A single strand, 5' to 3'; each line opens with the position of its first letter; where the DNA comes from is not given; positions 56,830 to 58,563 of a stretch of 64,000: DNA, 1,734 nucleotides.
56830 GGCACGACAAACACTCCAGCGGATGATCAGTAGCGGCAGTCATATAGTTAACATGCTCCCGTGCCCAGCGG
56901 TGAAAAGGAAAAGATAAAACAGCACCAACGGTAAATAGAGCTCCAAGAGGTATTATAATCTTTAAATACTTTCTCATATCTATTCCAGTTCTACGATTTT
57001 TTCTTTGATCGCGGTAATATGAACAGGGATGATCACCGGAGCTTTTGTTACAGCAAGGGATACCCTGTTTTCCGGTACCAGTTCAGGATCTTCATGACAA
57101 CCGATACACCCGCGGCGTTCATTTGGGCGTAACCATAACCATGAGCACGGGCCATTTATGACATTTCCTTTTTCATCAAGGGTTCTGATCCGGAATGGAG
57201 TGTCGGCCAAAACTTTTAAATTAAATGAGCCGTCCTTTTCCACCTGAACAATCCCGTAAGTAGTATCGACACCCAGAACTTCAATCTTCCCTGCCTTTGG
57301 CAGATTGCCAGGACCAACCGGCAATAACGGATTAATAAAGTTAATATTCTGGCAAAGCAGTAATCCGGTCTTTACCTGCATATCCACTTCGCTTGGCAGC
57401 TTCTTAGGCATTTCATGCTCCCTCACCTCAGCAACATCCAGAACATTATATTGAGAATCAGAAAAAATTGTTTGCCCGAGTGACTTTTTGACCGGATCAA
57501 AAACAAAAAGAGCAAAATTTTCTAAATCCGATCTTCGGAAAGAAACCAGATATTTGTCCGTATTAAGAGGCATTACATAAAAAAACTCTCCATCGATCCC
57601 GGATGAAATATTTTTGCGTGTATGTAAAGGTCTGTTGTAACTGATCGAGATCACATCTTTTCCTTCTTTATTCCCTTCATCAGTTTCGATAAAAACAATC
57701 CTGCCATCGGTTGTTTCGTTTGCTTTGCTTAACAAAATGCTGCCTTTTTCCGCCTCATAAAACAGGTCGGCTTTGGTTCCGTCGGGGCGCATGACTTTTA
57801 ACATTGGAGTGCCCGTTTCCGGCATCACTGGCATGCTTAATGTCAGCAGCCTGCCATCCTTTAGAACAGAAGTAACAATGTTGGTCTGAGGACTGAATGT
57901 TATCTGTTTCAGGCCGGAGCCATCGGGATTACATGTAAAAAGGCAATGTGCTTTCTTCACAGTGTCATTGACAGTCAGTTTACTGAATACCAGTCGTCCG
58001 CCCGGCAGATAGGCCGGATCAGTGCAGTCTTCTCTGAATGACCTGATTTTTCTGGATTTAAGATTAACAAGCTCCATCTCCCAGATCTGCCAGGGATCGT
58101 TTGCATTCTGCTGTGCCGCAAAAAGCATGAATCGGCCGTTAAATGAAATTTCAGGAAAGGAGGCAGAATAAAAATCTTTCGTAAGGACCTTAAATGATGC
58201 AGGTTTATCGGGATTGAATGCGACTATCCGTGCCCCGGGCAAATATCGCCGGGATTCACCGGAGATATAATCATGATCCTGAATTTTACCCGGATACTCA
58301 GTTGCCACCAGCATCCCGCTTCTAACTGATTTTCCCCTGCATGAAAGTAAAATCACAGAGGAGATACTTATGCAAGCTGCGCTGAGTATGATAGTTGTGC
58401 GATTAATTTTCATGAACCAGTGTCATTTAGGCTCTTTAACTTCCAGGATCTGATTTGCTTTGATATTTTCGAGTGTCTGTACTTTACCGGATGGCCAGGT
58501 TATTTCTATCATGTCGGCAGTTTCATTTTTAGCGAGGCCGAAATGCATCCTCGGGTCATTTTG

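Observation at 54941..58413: Hydrazine-synthase-like architecture: an HzsA-like haem lipoprotein next to a fused beta-propeller / di-haem peroxidase-fold protein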

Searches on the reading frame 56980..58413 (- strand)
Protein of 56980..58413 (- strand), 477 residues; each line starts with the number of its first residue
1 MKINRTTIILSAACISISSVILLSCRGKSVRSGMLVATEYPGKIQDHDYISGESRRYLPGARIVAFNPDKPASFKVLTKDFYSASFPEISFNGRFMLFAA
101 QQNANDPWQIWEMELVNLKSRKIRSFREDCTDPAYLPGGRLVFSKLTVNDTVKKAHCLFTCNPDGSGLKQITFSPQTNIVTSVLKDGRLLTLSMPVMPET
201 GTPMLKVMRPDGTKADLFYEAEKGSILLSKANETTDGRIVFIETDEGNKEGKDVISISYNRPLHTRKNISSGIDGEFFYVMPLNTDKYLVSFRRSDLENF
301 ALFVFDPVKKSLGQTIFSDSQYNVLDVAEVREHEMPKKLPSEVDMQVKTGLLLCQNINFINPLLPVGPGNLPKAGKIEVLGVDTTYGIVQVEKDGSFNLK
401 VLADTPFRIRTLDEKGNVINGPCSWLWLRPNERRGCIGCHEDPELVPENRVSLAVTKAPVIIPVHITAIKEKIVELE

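Call 3: search_protein_families(library=pfam, proteins=[window:56980-58413:-], max_evalue=0.1)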
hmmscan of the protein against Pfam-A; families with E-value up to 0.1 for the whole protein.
window:56980-58413:- (477 aa): 1 family
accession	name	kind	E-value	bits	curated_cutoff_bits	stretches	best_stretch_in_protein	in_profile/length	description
PF18582.6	HZS_alpha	-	1.9e-18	67.2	26.6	1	386-441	43-98/98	Hydrazine synthase alpha subunit middle domain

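Call 4: search_protein_families(library=ncbifam, proteins=[window:56980-58413:-], max_evalue=0.1)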
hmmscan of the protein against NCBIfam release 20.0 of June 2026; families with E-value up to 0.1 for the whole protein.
window:56980-58413:- (477 aa): 2 families
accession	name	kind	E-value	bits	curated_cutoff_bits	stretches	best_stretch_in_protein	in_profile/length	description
NF052339.1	hydrazine_alpha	equivalog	1.4e-24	86.1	800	3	60-142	82-163/804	hydrazine synthase subunit alpha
TIGR02800.1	propeller_TolB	equivalog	0.0028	16.7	343.15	1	86-188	195-291/418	Tol-Pal system beta propeller repeat protein TolB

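Call 7: search_solved_structures(query=window:56980-58413:-, max_evalue=1, show_alignments=2)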
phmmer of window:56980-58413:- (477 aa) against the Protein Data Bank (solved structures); distinct sequences matched with E-value up to 1: 2.
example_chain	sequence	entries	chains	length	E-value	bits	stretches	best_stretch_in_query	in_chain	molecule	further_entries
5c2v_A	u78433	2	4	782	8.4e-18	67.3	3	387-441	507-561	HYDRAZINE SYNTHASE ALPHA SUBUNIT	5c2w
7mx5_A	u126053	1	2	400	0.38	12.4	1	85-192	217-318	Tol-Pal system protein TolB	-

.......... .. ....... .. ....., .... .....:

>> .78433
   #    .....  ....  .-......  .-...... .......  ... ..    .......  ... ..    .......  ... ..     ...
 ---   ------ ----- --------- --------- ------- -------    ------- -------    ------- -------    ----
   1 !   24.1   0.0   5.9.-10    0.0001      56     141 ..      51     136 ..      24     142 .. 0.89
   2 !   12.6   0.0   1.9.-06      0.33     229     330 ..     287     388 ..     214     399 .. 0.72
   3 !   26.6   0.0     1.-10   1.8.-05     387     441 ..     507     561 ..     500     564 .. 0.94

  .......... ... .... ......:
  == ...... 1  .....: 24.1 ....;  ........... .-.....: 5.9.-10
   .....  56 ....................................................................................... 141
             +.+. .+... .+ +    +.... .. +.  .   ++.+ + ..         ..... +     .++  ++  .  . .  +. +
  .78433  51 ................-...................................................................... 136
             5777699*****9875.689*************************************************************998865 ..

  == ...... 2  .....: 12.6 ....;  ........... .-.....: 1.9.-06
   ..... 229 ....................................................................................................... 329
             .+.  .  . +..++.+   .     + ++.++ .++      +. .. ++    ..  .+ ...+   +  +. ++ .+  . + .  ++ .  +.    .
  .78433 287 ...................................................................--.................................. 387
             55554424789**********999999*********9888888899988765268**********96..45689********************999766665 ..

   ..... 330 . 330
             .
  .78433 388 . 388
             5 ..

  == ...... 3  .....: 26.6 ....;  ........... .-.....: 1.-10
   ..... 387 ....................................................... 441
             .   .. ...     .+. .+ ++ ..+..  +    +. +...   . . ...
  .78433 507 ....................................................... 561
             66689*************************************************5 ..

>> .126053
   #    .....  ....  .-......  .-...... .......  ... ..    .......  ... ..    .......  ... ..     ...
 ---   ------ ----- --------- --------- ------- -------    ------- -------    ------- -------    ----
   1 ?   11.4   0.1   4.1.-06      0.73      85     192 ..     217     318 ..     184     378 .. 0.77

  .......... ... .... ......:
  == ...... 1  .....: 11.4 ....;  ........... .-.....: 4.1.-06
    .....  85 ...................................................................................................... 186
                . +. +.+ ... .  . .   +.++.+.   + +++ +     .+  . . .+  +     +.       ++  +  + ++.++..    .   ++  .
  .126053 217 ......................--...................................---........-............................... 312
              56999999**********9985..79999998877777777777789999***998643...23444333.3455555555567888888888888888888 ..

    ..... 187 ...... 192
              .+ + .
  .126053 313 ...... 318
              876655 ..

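Call 10: find_encoding_contigs(protein=window:56980-58413:-, flank=10000, max_places=6)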
Protein window:56980-58413:- (477 aa): no gene with exactly this product is on record in the collection.

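Call 11: find_homologous_proteins(query=window:56980-58413:-, max_evalue=0.001)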
Query window:56980-58413:- (477 aa): 1688 proteins with E <= 0.001 among 8000 candidates; the best 120 are listed.
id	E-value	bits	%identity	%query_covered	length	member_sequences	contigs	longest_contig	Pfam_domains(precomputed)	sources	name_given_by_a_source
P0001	1.1e-261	886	82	100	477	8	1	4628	PF18582.7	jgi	jgi:hypothetical protein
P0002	1.3e-238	810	80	93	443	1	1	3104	PF18582.7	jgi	jgi:hypothetical protein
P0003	1.9e-220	750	69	100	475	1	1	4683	PF26549.1,PF18582.7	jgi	jgi:hypothetical protein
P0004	3.6e-215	733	67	100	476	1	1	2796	PF26549.1,PF18582.7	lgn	-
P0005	2.0e-213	727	67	100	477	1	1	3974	PF26549.1,PF18582.7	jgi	jgi:hypothetical protein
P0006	4.5e-213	726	66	100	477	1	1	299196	PF26549.1,PF18582.7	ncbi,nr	ncbi:MAG: hypothetical protein MUO72_17505 [Bacteroidales bacterium]|nr:hypothetical protein [Bacter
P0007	1.0e-211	722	66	100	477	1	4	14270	PF26549.1,PF18582.7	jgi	jgi:hypothetical protein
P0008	1.7e-211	721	65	100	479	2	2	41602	PF26549.1,PF18582.7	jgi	jgi:hypothetical protein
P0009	1.6e-210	718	67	100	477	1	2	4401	PF26549.1,PF18582.7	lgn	-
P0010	2.4e-209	714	66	100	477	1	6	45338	PF26549.1,PF18582.7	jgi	jgi:hypothetical protein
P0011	4.0e-209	713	65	100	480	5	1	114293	PF26549.1,PF18582.7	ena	-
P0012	7.2e-207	706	65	100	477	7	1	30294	PF26549.1,PF18582.7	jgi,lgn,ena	-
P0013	1.7e-206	704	65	100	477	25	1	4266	PF26549.1,PF18582.7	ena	-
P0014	3.3e-206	703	65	100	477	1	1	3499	PF26549.1,PF18582.7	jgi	jgi:hypothetical protein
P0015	4.0e-206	703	66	96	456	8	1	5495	PF26549.1,PF18582.7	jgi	jgi:hypothetical protein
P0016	5.2e-206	703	65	100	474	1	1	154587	PF26549.1,PF18582.7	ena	-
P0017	1.3e-205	701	63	100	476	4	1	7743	PF26549.1,PF18582.7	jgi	jgi:hypothetical protein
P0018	1.3e-205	701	65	100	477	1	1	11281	PF26549.1,PF18582.7,PF07676.19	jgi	jgi:hypothetical protein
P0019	3.6e-205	700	64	100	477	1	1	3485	PF18582.7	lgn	-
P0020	1.9e-204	698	66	98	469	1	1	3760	PF18582.7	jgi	jgi:Hydrazine synthase alpha subunit middle domain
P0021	5.1e-204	696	66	96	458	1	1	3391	PF18582.7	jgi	-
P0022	8.4e-204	695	67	96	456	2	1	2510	PF26549.1,PF18582.7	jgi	jgi:hypothetical protein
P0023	4.0e-203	693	66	96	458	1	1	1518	PF26549.1,PF18582.7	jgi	-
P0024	4.1e-203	693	62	100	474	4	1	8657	PF26549.1,PF18582.7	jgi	jgi:hypothetical protein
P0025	5.2e-203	693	68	93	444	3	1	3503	PF26549.1,PF18582.7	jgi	jgi:hypothetical protein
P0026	6.3e-203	693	63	100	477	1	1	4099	PF18582.7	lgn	-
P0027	8.3e-203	692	63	100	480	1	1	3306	PF18582.7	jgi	jgi:hypothetical protein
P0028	9.0e-203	692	63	100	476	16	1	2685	PF26549.1,PF18582.7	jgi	jgi:hypothetical protein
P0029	9.3e-203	692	65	100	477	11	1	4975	PF26549.1,PF18582.7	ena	-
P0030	5.6e-202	689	67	96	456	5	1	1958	PF26549.1,PF18582.7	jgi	jgi:hypothetical protein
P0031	2.2e-201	688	67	93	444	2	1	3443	PF26549.1,PF18582.7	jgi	jgi:hypothetical protein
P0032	3.1e-201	687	62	100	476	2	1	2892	PF18582.7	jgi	jgi:hypothetical protein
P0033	3.4e-201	687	62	99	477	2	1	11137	PF26549.1,PF18582.7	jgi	jgi:hypothetical protein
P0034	6.1e-201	686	63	100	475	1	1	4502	PF18582.7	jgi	jgi:hypothetical protein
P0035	6.7e-201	686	63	100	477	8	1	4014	PF26549.1,PF18582.7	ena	-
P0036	9.1e-201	685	67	93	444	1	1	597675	PF26549.1,PF18582.7,PF07676.19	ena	-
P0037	3.0e-200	684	63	100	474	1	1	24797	PF18582.7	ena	-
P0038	3.0e-200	684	63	100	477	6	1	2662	PF18582.7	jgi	jgi:hypothetical protein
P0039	4.5e-200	683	62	100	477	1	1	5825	PF26549.1,PF18582.7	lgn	-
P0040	9.0e-200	682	64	100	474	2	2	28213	PF26549.1,PF18582.7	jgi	jgi:hypothetical protein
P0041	1.8e-199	681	65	100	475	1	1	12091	PF26549.1,PF18582.7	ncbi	ncbi:MAG: hypothetical protein WAL29_04485 [Bacteroidales bacterium]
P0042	2.2e-199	681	62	100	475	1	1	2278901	PF26549.1,PF18582.7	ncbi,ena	-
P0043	4.6e-199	680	64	100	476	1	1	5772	PF26549.1,PF18582.7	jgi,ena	-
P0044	5.0e-199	680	63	99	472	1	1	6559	PF26549.1,PF18582.7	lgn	-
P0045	5.1e-199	680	63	99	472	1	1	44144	PF26549.1,PF18582.7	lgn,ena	-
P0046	4.6e-198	677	62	100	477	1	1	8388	PF26549.1,PF18582.7,PF07676.19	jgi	jgi:hypothetical protein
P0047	5.6e-198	676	63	100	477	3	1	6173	PF18582.7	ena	-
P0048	8.6e-198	676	65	100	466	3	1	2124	PF18582.7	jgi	jgi:hypothetical protein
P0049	2.1e-197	674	62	100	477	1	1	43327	PF26549.1,PF18582.7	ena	-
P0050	2.8e-197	674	61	99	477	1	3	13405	PF26549.1,PF18582.7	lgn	-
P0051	7.2e-197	673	61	100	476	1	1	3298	PF26549.1,PF18582.7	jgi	jgi:hypothetical protein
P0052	1.1e-196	672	61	100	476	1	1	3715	PF18582.7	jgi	-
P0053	1.5e-196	672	61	99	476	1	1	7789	PF18582.7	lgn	-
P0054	1.6e-196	671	64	99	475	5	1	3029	PF18582.7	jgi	jgi:hypothetical protein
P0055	2.8e-196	671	62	100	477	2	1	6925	PF18582.7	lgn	-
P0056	3.4e-196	670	61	100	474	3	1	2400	PF26549.1,PF18582.7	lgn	-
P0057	1.7e-195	668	62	100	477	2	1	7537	PF26549.1,PF18582.7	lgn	-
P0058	2.8e-195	667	65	94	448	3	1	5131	PF26549.1,PF18582.7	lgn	-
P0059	3.4e-195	667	62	100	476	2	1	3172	PF26549.1,PF18582.7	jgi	jgi:hypothetical protein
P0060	9.2e-195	666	62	100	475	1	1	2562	PF18582.7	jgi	-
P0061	1.6e-194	665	62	100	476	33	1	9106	PF26549.1,PF18582.7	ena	-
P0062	1.8e-194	665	61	100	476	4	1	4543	PF26549.1,PF18582.7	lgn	-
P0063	4.1e-194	664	62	100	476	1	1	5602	PF18582.7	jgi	jgi:hypothetical protein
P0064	5.1e-194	663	60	100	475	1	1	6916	PF26549.1,PF18582.7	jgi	-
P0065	6.3e-194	663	60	100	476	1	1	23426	PF18582.7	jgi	jgi:hypothetical protein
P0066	7.3e-194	663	63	100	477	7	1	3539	PF18582.7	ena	-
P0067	1.0e-193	662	61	100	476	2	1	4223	PF18582.7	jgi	-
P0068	3.3e-193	661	59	100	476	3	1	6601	PF26549.1,PF18582.7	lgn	-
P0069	5.1e-193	660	59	100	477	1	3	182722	PF26549.1,PF18582.7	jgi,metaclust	jgi:hypothetical protein|metaclust:\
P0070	6.8e-193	659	61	100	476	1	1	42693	PF26549.1,PF18582.7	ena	-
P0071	8.2e-193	659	62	99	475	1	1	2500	PF26549.1,PF18582.7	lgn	-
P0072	9.0e-193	659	68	90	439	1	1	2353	PF26549.1,PF18582.7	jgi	jgi:hypothetical protein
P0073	9.6e-193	659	61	100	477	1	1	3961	PF26549.1,PF18582.7,PF07676.19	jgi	jgi:hypothetical protein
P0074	1.2e-192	659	59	100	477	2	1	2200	PF26549.1,PF18582.7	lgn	-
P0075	1.2e-192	659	62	100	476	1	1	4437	PF18582.7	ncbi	-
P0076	1.5e-192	658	65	93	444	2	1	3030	PF26549.1,PF18582.7,PF07676.19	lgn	-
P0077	2.1e-192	658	60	100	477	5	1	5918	PF26549.1,PF18582.7,PF07676.19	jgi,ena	-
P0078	2.3e-192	658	62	100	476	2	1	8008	PF26549.1,PF18582.7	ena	-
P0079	2.9e-192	657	61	100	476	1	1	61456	PF26549.1,PF18582.7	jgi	jgi:hypothetical protein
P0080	4.3e-192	657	65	93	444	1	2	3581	PF26549.1,PF18582.7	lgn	-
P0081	4.8e-192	657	59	100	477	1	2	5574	PF26549.1,PF18582.7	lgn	-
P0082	1.2e-191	655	61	100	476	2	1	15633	PF26549.1,PF18582.7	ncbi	ncbi:MAG: hypothetical protein WCD55_11720 [Bacteroidales bacterium]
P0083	1.5e-191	655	60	100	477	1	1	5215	PF26549.1,PF18582.7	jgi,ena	-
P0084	1.6e-191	655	63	94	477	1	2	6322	PF26549.1,PF18582.7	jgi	jgi:hypothetical protein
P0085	2.3e-191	654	62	100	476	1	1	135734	PF26549.1,PF18582.7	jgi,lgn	jgi:hypothetical protein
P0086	4.9e-191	653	62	97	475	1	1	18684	PF26549.1,PF18582.7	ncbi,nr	ncbi:MAG: hypothetical protein Q8868_07405 [Bacteroidota bacterium]|nr:hypothetical protein [Bactero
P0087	7.9e-191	653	60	100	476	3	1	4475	PF18582.7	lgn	-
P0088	2.1e-190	651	63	95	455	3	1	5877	PF26549.1,PF18582.7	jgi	jgi:hypothetical protein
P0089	2.5e-190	651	60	100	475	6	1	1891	PF26549.1,PF18582.7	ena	-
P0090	2.5e-190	651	61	100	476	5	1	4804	PF26549.1,PF18582.7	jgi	jgi:hypothetical protein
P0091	2.6e-190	651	60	99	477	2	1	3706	PF26549.1,PF18582.7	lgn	-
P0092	1.6e-189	648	60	100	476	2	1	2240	PF18582.7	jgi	-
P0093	2.2e-189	648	61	100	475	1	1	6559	PF26549.1,PF18582.7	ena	-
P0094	2.4e-189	648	60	100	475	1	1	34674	PF26549.1,PF18582.7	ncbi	-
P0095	8.8e-189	646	59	99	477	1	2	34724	PF26549.1,PF18582.7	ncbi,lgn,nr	ncbi:MAG: hypothetical protein GYA41_01530 [Bacteroidales bacterium]|nr:hypothetical protein [Bacter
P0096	1.1e-188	646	60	100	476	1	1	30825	PF26549.1,PF18582.7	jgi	jgi:hypothetical protein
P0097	1.2e-188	645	59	100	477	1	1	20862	PF26549.1,PF18582.7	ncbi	-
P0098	4.9e-188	643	61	97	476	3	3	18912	PF26549.1,PF18582.7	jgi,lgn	jgi:hypothetical protein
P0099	8.1e-188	643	64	93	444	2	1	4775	PF26549.1,PF18582.7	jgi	jgi:hypothetical protein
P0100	1.4e-187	642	60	97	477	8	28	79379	PF18582.7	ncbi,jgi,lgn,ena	-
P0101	2.6e-187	641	59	96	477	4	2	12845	PF18582.7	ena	-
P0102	3.2e-187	641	58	100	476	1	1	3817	PF26549.1,PF18582.7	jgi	jgi:hypothetical protein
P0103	4.1e-187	640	62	93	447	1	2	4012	PF26549.1,PF18582.7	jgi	jgi:hypothetical protein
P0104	5.4e-187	640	60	97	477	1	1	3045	PF26549.1,PF18582.7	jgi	jgi:Hydrazine synthase alpha subunit middle domain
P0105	1.0e-186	639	59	97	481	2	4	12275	PF26549.1,PF18582.7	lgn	-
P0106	3.7e-186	637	61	100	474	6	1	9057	PF18582.7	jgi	-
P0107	4.5e-186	637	60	97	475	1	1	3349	PF26549.1,PF18582.7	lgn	-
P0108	7.0e-186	636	60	96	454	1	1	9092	PF26549.1,PF18582.7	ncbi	-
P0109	7.6e-186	636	64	93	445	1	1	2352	PF18582.7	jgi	-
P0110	1.1e-185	636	62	96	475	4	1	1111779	PF26549.1,PF18582.7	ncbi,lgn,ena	-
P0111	1.4e-184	632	60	100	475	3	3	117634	PF18582.7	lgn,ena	-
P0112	2.4e-184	631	59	100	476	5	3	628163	PF26549.1,PF18582.7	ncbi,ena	-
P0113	4.0e-184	631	58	99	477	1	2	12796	PF26549.1,PF18582.7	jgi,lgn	jgi:hypothetical protein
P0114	8.6e-184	629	61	96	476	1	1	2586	PF26549.1,PF18582.7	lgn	-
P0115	1.0e-183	629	59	96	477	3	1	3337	PF26549.1,PF18582.7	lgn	-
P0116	3.5e-183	627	61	95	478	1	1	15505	PF26549.1,PF18582.7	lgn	-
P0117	4.1e-183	627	64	93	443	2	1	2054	PF18582.7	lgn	-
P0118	6.2e-183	627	62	93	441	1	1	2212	PF26549.1,PF18582.7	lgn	-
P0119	1.1e-182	626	60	99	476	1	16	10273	PF26549.1,PF18582.7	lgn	-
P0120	1.5e-182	625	58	100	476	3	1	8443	PF26549.1,PF18582.7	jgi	jgi:hypothetical protein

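Call 13: find_encoding_contigs(protein=P0006, flank=10000, max_places=2)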
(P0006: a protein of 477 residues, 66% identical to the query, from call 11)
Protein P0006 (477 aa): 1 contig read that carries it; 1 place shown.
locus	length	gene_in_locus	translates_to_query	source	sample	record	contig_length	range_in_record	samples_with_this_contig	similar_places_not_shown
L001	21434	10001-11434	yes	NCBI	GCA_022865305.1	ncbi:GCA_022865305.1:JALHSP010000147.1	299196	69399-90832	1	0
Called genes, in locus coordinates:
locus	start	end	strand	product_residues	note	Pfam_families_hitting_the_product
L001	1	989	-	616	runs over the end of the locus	PF07690:MFS_1, PF00854:PTR2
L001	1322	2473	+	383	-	PF00589:Phage_integrase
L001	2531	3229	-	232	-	-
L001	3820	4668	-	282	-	PF26550:Tricorn_2nd (weak), PF00930:DPPIV_N (faint), PF07676:PD40 (weak), PF26549:Tricorn_N (weak), PF26550:Tricorn_2nd (weak)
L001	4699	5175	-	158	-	-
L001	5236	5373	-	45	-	-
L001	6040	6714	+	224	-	PF00072:Response_reg, PF00486:Trans_reg_C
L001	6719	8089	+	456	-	PF00672:HAMP, PF00512:HisKA, PF02518:HATPase_c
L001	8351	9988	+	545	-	PF13517:FG-GAP_3, PF01839:FG-GAP (weak), PF13517:FG-GAP_3, PF07593:UnbV_ASPIC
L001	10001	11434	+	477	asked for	PF26549:Tricorn_N (faint), PF18582:HZS_alpha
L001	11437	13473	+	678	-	PF00034:Cytochrom_C (faint), PF03150:CCP_MauG (faint), PF25174:Beta-prop_THOC3 (faint), PF01731:Arylesterase (faint), PF02239:Cytochrom_D1 (weak), PF08450:SGL (faint), PF22494:choice_anch_I (faint), PF21783:YNCE, +3 more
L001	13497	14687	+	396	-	PF07494:Reg_prop (faint)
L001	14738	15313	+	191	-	PF01042:Ribonuc_L-PSP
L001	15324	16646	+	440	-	PF13458:Peripla_BP_6, PF01094:ANF_receptor, PF13433:Peripla_BP_5 (weak)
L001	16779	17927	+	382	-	PF13433:Peripla_BP_5 (weak), PF13458:Peripla_BP_6, PF01094:ANF_receptor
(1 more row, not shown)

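Call 14: find_encoding_contigs(protein=P0042, flank=10000, max_places=2)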
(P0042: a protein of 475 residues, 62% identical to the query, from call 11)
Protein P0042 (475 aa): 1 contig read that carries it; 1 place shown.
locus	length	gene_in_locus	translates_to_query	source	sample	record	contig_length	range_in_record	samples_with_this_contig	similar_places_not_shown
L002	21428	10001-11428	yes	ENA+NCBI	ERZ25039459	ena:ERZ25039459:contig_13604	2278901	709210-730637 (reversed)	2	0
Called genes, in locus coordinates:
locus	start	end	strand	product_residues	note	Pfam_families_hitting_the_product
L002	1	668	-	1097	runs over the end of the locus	PF01839:FG-GAP (faint), PF13517:FG-GAP_3, PF07593:UnbV_ASPIC, PF13517:FG-GAP_3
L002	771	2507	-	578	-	PF14322:SusD-like_3, PF07980:SusD_RagB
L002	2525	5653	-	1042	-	PF13620:CarboxypepD_reg (weak), PF13715:CarbopepD_reg_2, PF07715:Plug, PF00593:TonB_dep_Rec_b-barrel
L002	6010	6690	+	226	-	PF00072:Response_reg, PF00486:Trans_reg_C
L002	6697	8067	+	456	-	PF00672:HAMP, PF00512:HisKA, PF02518:HATPase_c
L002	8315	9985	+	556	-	PF01839:FG-GAP (faint), PF13517:FG-GAP_3, PF07593:UnbV_ASPIC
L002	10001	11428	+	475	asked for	PF26549:Tricorn_N (faint), PF18582:HZS_alpha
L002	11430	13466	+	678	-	PF00034:Cytochrom_C (faint), PF03150:CCP_MauG (faint), PF02239:Cytochrom_D1 (faint), PF10282:Lactonase (faint), PF22494:choice_anch_I (faint), PF25174:Beta-prop_THOC3 (faint), PF07676:PD40 (faint), PF21783:YNCE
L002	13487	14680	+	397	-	PF07494:Reg_prop (faint)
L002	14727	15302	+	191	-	PF01042:Ribonuc_L-PSP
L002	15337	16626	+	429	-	PF13458:Peripla_BP_6, PF01094:ANF_receptor, PF13433:Peripla_BP_5 (weak)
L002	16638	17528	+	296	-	PF00793:DAHP_synth_1, PF03102:NeuB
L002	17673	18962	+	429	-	PF13433:Peripla_BP_5 (faint), PF13458:Peripla_BP_6, PF01094:ANF_receptor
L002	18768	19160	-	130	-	-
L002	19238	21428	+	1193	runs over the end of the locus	PF00515:TPR_1 (faint), PF07719:TPR_2 (faint), PF13424:TPR_12 (faint), PF13428:TPR_14 (faint), PF13181:TPR_8 (faint), PF13414:TPR_11 (faint), PF13517:FG-GAP_3, PF07593:UnbV_ASPIC (weak), +4 more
